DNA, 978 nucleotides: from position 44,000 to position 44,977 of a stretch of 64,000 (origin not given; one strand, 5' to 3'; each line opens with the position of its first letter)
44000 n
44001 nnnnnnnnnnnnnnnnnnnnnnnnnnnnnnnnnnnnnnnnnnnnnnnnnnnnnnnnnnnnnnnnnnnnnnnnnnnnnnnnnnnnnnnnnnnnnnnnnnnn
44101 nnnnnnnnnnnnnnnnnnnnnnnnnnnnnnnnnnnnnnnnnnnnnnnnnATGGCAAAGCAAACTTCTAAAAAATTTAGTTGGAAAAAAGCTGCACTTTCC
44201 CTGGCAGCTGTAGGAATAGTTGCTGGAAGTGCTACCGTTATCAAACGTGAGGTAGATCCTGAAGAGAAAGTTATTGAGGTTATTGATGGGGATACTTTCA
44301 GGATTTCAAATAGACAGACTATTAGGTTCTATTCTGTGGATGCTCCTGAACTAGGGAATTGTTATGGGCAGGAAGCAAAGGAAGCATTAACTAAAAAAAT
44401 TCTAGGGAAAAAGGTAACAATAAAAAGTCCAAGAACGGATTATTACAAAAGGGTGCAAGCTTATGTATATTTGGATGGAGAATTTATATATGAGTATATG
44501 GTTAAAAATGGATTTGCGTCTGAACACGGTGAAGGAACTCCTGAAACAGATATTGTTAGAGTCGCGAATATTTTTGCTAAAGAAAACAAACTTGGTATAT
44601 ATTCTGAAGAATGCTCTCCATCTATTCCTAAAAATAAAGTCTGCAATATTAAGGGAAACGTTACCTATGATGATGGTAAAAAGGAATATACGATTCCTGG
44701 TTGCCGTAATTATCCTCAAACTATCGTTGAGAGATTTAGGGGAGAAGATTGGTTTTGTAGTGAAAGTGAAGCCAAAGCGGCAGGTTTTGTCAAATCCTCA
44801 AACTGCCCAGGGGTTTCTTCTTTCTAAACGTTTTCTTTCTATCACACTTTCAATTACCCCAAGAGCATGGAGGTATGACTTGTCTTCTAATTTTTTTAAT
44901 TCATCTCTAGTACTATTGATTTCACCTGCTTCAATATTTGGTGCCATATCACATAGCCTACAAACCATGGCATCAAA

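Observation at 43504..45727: Insertion between rplO and secY: HlyD-like adaptor fragment, membrane-anchored SNase nuclease, antisense unknown, NUDIX hydrolase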

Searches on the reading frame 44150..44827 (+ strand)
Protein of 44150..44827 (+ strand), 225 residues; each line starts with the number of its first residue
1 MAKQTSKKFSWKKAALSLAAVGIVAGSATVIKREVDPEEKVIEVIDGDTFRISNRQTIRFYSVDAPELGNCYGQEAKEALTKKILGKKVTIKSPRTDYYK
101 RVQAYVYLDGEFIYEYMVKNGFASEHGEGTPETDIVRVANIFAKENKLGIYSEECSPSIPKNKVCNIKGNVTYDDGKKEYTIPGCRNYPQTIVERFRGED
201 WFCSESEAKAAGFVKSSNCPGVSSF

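Call 3: search_protein_families(library=pfam, proteins=[window:44150-44827:+], max_evalue=1)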
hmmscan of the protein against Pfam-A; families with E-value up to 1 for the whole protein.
window:44150-44827:+ (225 aa): 1 family
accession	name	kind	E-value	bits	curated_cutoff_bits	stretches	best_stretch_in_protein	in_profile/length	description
PF00565.23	SNase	-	1.9e-16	60.9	21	1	57-152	1-106/107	Staphylococcal nuclease homologue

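Call 4: search_protein_families(library=ncbifam, proteins=[window:44150-44827:+], max_evalue=1)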
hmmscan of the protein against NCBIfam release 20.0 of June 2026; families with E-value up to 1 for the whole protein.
window:44150-44827:+ (225 aa): 6 families
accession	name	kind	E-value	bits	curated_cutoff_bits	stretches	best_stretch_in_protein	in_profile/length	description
NF047694.1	TnucaseNucIStaph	equivalog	4.3e-09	36.1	250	1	38-126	46-147/175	thermonuclease NucI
NF047969.1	CaNuclEcnA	equivalog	6.5e-08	32.7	180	2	71-125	64-122/151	calcium-activated nuclease EcnA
NF051437.1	sunset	domain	3.4e-07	30.2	27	1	167-216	1-41/42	sunset domain-containing protein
NF051448.1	50S_L17_sunset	exception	0.0054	16.4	280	1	164-216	185-228/229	50S ribosomal protein L17, sunset domain variant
NF051449.1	50S_L4_sunset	exception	0.043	13.6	385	1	146-214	226-285/285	50S ribosomal protein L4, sunset domain variant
NF051450.1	50S_L20_sunset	exception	0.056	13.6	375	1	166-214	169-208/219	50S ribosomal protein L20, sunset domain variant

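Call 8: find_homologous_proteins(query=window:44150-44827:+)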
Query window:44150-44827:+ (225 aa): 553 proteins with E <= 0.001 among 797 candidates; the best 120 are listed.
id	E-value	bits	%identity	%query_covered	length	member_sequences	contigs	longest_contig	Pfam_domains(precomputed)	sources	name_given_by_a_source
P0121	3.1e-147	506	100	100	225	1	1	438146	PF00565.24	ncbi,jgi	jgi:micrococcal nuclease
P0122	1.4e-123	428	85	98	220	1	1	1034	PF00565.24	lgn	-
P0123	7.1e-122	423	84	97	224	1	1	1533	PF00565.24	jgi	jgi:endonuclease YncB( thermonuclease family)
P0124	1.2e-108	380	77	91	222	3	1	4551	PF00565.24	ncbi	-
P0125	4.6e-108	378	78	92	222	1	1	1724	PF00565.24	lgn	-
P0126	7.9e-106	370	75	96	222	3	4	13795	PF00565.24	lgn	-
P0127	9.1e-106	370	76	92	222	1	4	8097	PF00565.24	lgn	-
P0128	5.5e-104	364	75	91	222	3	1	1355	PF00565.24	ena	-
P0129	1.3e-103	363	75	96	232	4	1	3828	PF00565.24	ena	-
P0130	9.0e-103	360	73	92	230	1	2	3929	PF00565.24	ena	-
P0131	2.9e-101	355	72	98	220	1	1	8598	PF00565.24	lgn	-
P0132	7.0e-95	335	67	85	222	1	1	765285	PF00565.24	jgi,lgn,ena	-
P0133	8.6e-93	328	65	96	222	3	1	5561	PF00565.24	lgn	-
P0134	9.5e-91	321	64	96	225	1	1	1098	PF00565.24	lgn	-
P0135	9.3e-90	318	64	86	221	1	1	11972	PF00565.24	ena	-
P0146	4.6e-85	302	65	91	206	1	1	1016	PF27542.1,PF00565.24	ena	-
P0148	1.8e-84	301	61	86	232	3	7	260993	PF00565.24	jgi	-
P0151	8.9e-83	295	64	86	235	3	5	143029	PF00565.24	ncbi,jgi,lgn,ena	-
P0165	3.2e-77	277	57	97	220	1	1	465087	PF00565.24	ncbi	-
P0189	8.4e-68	246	51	97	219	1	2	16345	PF27542.1,PF00565.24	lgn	-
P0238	8.1e-47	177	41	93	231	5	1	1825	PF27542.1,PF00565.24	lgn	-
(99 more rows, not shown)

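Call 9: find_encoding_contigs(protein=P0121, flank=6000, max_places=3)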
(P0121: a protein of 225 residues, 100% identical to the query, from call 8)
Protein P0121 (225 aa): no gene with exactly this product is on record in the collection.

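Call 15: find_related_loci(query=A1, collection=genome_contigs, flank=8000)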
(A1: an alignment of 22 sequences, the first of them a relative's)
Query A1 (213 aa) in genome_contigs; peptide patterns used: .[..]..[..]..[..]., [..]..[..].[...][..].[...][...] (x = any residue, [..] = any of these).
80 stretches matched a pattern; 21 encode a relative of the query (tblastn E <= 1e-3); 21 distinct loci.
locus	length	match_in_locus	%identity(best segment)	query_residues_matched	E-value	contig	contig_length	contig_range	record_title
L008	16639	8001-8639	61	1-213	2e-84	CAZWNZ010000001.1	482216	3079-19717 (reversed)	MAG TPA_asm: uncultured Gammaproteobacteria bacterium isolate SRP192927_co3_839 genome assembly, contig: NODE_2_length_4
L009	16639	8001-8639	63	1-213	3e-83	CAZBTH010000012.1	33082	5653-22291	MAG TPA_asm: uncultured Gammaproteobacteria bacterium isolate SRP062349_co2_276 genome assembly, contig: NODE_752_length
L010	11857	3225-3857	62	3-213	6e-83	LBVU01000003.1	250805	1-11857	MAG: Candidatus Woesebacteria bacterium GW2011_GWB1_39_10 UT17_C0003, whole genome shotgun sequence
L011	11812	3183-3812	62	4-213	5e-82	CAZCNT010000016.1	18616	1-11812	MAG TPA_asm: uncultured Gammaproteobacteria bacterium isolate SRP050083_co1_418 genome assembly, contig: NODE_1186_lengt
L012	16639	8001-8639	60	1-213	2e-80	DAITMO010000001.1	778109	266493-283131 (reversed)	MAG TPA_asm: Patescibacteria group bacterium isolate CTOTU7669 NODE_3_length_778109_cov_12.319549, whole genome shotgun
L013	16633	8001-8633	62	3-213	2e-80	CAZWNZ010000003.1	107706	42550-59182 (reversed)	MAG TPA_asm: uncultured Gammaproteobacteria bacterium isolate SRP192927_co3_839 genome assembly, contig: NODE_227_length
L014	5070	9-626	58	1-207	9e-78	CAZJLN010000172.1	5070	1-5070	MAG TPA_asm: uncultured Anaerolineaceae bacterium isolate SRP192927_co7_548 genome assembly, contig: NODE_39772_length_5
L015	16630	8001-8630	55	1-211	1e-71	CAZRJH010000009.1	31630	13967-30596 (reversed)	MAG TPA_asm: uncultured Gammaproteobacteria bacterium isolate SRP342105_co1_321 genome assembly, contig: NODE_1828_lengt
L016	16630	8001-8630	54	1-211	2e-71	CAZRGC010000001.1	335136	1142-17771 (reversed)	MAG TPA_asm: uncultured Gammaproteobacteria bacterium isolate SRP173033_co1_108 genome assembly, contig: NODE_18_length_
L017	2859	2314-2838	57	4-178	2e-59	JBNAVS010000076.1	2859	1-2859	MAG: Microgenomates group bacterium isolate Kamch4342-D-MF-044 bin36_IDBA_re-assembly_contigs.fa-76, whole genome shotgu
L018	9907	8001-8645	49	3-213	2e-58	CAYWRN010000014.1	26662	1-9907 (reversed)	MAG TPA_asm: uncultured Gammaproteobacteria bacterium isolate SRP239243_co1_203 genome assembly, contig: NODE_2647_lengt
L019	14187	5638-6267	51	4-213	5e-66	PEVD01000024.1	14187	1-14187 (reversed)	MAG: Candidatus Shapirobacteria bacterium CG03_land_8_20_14_0_80_40_19 CG03_land_8_20_14_0.80_scaffold_2026_c, whole gen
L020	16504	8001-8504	51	3-170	1e-51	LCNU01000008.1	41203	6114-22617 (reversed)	MAG: Candidatus Amesbacteria bacterium GW2011_GWC1_47_15 UX86_C0008, whole genome shotgun sequence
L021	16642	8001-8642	48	4-213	6e-59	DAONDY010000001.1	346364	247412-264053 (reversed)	MAG TPA_asm: Candidatus Woesebacteria bacterium isolate AMR_MDS_3883 NODE_4_length_346364_cov_10.752952, whole genome sh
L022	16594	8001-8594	45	6-210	1e-48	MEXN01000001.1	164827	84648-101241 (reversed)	MAG: Candidatus Amesbacteria bacterium RIFCSPLOWO2_01_FULL_48_25 rifcsplowo2_01_scaffold_1131, whole genome shotgun sequ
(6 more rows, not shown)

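Call 20: search_solved_structures(query=A1, max_evalue=0.01, show_alignments=1)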
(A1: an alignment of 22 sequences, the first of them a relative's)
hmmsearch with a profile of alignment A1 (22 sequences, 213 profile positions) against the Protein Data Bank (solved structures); distinct sequences matched with E-value up to 0.01: 17.
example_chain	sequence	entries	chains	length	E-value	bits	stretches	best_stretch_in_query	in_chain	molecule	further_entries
4dk1_A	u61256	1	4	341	1.2e-09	41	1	12-176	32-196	Putative MacA, Multidrug resistance protein mexA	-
4tko_B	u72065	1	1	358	2.4e-07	33.5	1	15-50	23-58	EmrA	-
4l8j_A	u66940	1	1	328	3.6e-06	29.7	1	2-154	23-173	Putative efflux transporter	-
6vej_P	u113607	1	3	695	7.6e-06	28.6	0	4-109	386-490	Probable Resistance-Nodulation-Cell Division (RND) efflux membrane fusion protein,Probable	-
3lnn_A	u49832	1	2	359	1.5e-05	27.7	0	10-83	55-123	Membrane fusion protein (MFP) heavy metal cation efflux ZneB (CzcB-like)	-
8zal_A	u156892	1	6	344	4.3e-05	26.1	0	82-184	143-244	Multidrug export protein EmrA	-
4dk0_A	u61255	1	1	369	5.1e-05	25.9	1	12-176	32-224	Putative MacA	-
8zar_A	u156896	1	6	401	8.5e-05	25.2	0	82-184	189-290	Multidrug export protein EmrA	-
4kks_A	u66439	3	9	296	0.00021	23.9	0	6-44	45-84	Membrane fusion protein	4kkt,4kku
2f1m_A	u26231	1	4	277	0.00075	22.1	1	11-162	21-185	Acriflavine resistance protein A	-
5ng5_E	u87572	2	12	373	0.0016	21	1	11-162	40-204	Multidrug efflux pump subunit AcrA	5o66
9tg4_D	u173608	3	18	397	0.0028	20.2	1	11-155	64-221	Multidrug efflux pump subunit AcrA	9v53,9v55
5v5s_D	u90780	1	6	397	0.0028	20.2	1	11-155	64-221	Multidrug efflux pump subunit AcrA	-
1z6h_A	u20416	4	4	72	0.0034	20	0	19-44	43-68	Biotin/Lipoyl Attachment Protein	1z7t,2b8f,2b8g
20yy_D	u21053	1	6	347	0.0051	19.4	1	2-119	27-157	Multidrug efflux RND transporter periplasmic adaptor subunit MexJ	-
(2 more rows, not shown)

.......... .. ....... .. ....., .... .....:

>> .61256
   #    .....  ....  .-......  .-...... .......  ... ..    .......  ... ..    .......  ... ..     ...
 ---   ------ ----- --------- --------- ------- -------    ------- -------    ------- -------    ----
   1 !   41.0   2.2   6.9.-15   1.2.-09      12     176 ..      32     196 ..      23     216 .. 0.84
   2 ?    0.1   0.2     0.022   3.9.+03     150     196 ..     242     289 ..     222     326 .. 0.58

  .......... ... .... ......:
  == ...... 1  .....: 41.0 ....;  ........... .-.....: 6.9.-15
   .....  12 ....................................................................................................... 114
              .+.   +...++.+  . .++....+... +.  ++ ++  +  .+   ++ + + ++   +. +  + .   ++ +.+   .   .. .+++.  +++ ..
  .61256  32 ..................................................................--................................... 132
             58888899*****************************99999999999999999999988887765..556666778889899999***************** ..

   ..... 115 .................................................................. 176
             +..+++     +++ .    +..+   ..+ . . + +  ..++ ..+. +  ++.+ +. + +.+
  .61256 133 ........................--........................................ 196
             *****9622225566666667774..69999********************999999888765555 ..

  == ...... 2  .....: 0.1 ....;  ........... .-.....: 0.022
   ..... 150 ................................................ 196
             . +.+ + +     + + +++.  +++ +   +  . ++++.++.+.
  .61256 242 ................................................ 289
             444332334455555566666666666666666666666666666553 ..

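Call 35: predict_structure(alignment_id=A3)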
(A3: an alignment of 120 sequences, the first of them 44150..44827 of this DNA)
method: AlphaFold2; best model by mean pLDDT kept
length: 225 residues; sequences in the alignment: 120
mean_pLDDT: 89.1   pTM: 0.79
mean pLDDT of the five models: 89.1, 88.4, 88.0, 87.6, 87.1
residues with pLDDT >= 90: 171; 70-90: 21; 50-70: 22; < 50: 11
segments of 3 or more residues with pLDDT < 50: 1-4, 223-225
pLDDT, mean of each block of 10 residues (from residue 1): 50 52 58 92 98 97 96 98 99 93 96 98 91 95 98 97 96 94 94 97 98 93 51
secondary structure, 60 per line:
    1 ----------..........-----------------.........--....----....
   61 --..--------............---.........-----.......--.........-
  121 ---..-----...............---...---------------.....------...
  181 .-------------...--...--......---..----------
elements in order: H11-20 E38-46 E49-52 E57-60 H73-84 E88-96 E102-108 H113-119 H131-145 E167-171 E178-181 E200-202 H205-210

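Call 36: search_protein_families(library=pfam, proteins=[P0146, P0189, P0238], max_evalue=1)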
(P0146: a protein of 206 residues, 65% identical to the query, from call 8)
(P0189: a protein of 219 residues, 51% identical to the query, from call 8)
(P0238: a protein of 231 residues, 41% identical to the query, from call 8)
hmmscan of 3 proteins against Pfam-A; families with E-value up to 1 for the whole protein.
P0146 (206 aa): 1 family
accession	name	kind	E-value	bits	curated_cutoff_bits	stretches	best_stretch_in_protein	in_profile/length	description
PF00565.23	SNase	-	5.3e-13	49.8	21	1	44-138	2-106/107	Staphylococcal nuclease homologue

P0189 (219 aa): 1 family
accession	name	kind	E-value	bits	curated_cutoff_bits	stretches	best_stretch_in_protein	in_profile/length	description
PF00565.23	SNase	-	2.9e-18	66.7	21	1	57-151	2-106/107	Staphylococcal nuclease homologue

P0238 (231 aa): 2 families
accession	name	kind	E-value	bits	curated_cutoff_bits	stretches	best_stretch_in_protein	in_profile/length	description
PF00565.23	SNase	-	6.1e-17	62.5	21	1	59-153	2-106/107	Staphylococcal nuclease homologue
PF14994.11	TSGA13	-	0.12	12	27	1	32-89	26-78/274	Testis-specific gene 13 protein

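Call 46: find_related_loci(query=A1, collection=metagenome_contigs, flank=5000)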
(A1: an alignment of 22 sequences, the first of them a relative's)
Query A1 (213 aa) in metagenome_contigs; peptide patterns used: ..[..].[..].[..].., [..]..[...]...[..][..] (x = any residue, [..] = any of these).
600 stretches matched a pattern (row limit reached: there are more); 32 encode a relative of the query (tblastn E <= 1e-3); 32 distinct loci.
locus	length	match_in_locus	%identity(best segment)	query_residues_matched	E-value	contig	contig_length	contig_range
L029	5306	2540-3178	84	1-213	6e-119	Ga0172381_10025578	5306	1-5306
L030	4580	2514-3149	64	1-212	2e-87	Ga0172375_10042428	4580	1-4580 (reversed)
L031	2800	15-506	79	50-213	3e-85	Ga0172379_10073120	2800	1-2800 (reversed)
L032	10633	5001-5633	62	3-213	4e-83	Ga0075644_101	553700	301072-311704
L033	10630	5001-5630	62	4-213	3e-82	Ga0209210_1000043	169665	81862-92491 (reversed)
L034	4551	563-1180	61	1-207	2e-80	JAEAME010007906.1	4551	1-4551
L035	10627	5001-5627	58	4-213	2e-78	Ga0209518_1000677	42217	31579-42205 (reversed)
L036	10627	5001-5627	58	4-213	2e-78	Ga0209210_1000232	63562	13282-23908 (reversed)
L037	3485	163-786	58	3-210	2e-78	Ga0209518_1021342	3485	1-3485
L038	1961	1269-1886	64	1-209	2e-80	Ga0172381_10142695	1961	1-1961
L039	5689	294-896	58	9-209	4e-76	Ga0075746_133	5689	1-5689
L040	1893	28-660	57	1-213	3e-78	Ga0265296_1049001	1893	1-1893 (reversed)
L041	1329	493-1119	57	3-213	1e-78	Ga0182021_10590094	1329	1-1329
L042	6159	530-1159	55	3-213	2e-73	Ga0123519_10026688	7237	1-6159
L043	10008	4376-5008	55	2-213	7e-73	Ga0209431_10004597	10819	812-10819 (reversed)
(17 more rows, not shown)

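Call 53: search_protein_families(library=padloc, proteins=[window:44150-44827:+], max_evalue=0.1)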
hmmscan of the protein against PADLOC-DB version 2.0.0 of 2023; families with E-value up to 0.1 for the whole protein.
window:44150-44827:+ (225 aa): 1 family
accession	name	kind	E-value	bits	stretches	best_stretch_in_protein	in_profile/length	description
PDLC01096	C3a212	-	1.2e-07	29.2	1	39-161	48-181/279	SNc+LTD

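Call 54: search_protein_families(library=phrogs, proteins=[window:44150-44827:+], max_evalue=0.1)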
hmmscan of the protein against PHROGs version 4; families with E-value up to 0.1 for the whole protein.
window:44150-44827:+ (225 aa): 5 families
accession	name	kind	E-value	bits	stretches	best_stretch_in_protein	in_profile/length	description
phrog_8809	-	unknown function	7.6e-15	54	1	5-174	1065-1251/2317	-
phrog_452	-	DNA, RNA and nucleotide metabolism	3.2e-12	47.7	1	35-131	67-182/201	endonuclease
phrog_20876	-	DNA, RNA and nucleotide metabolism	1.4e-10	41.7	1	42-152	171-300/395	nuclease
phrog_18798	-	unknown function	2.6e-06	28.8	1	41-123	9-101/124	-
phrog_21287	-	moron, auxiliary metabolic gene and host takeover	0.00039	21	1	165-214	106-153/157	membrane associated protein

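Call 78: find_encoding_contigs(protein=P0148, flank=4000, max_places=1)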
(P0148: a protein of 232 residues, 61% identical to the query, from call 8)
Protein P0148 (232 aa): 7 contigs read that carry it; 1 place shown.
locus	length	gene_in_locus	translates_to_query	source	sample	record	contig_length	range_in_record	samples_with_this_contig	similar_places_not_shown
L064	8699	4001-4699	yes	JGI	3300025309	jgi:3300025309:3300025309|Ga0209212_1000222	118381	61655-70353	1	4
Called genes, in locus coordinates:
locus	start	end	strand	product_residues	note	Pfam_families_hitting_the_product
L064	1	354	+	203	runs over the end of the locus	PF00281:Ribosomal_L5, PF00673:Ribosomal_L5_C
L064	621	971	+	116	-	PF00410:Ribosomal_S8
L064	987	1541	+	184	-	PF00347:Ribosomal_L6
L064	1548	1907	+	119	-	PF00861:Ribosomal_L18p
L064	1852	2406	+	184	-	PF00333:Ribosomal_S5, PF03719:Ribosomal_S5_C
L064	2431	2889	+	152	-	-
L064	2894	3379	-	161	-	-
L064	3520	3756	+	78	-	-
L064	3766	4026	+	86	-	-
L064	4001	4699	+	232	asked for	PF00565:SNase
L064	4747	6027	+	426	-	PF00344:SecY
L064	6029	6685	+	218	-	PF00406:ADK, PF13207:AAA_17, PF13238:AAA_18 (weak), PF05191:ADK_lid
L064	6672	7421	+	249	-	PF00557:Peptidase_M24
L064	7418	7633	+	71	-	PF01176:eIF-1a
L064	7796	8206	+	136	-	PF00416:Ribosomal_S13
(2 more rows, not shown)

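Call 79: find_encoding_contigs(protein=P0151, flank=4000, max_places=1)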
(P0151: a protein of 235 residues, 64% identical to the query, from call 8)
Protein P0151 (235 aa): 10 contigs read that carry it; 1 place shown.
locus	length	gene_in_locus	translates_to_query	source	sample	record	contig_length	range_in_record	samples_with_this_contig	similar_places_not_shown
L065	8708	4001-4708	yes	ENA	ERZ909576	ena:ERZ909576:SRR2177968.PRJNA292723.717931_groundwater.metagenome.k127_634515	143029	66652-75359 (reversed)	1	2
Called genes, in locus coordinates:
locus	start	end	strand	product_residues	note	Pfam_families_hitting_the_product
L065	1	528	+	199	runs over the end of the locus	PF00163:Ribosomal_S4, PF01479:S4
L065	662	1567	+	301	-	PF01193:RNA_pol_L, PF01000:RNA_pol_A_bac, PF03118:RNA_pol_A_CTD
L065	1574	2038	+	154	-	PF01196:Ribosomal_L17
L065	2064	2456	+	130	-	PF00572:Ribosomal_L13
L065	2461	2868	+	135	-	PF00380:Ribosomal_S9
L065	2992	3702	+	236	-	-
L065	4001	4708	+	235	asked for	PF00565:SNase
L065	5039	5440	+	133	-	PF01371:Trp_repressor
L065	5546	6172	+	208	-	-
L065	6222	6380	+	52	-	-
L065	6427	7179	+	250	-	PF00535:Glycos_transf_2, PF10111:Glyco_tranf_2_2, PF13641:Glyco_tranf_2_3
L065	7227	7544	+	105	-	PF00293:NUDIX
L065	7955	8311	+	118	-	PF05635:23S_rRNA_IVP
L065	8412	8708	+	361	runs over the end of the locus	PF00154:RecA_N, PF06745:ATPase (weak), PF08423:Rad51, PF27531:MT3502_N, PF21096:RecA_C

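Call 80: find_encoding_contigs(protein=P0165, flank=4000, max_places=1)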
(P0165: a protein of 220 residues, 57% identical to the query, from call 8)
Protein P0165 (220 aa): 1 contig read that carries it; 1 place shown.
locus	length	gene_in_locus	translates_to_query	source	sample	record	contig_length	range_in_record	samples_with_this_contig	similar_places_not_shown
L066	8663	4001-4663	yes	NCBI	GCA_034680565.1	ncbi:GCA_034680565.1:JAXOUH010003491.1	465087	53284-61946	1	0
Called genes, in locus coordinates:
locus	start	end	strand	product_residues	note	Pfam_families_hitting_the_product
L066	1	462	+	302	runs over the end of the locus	PF01193:RNA_pol_L, PF01000:RNA_pol_A_bac, PF03118:RNA_pol_A_CTD, PF14520:HHH_5 (weak)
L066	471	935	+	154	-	PF01196:Ribosomal_L17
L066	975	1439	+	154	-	PF00572:Ribosomal_L13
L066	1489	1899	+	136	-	PF00380:Ribosomal_S9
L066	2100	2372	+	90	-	-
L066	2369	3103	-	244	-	PF02586:SRAP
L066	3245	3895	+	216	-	PF03575:Peptidase_S51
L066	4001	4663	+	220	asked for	PF00565:SNase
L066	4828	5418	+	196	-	PF13302:Acetyltransf_3, PF00583:Acetyltransf_1 (weak), PF13420:Acetyltransf_4 (weak)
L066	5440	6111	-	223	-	-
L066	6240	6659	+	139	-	PF01371:Trp_repressor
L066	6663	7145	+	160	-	-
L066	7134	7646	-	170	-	PF00293:NUDIX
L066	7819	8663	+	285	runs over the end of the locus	PF18780:HNH_repeat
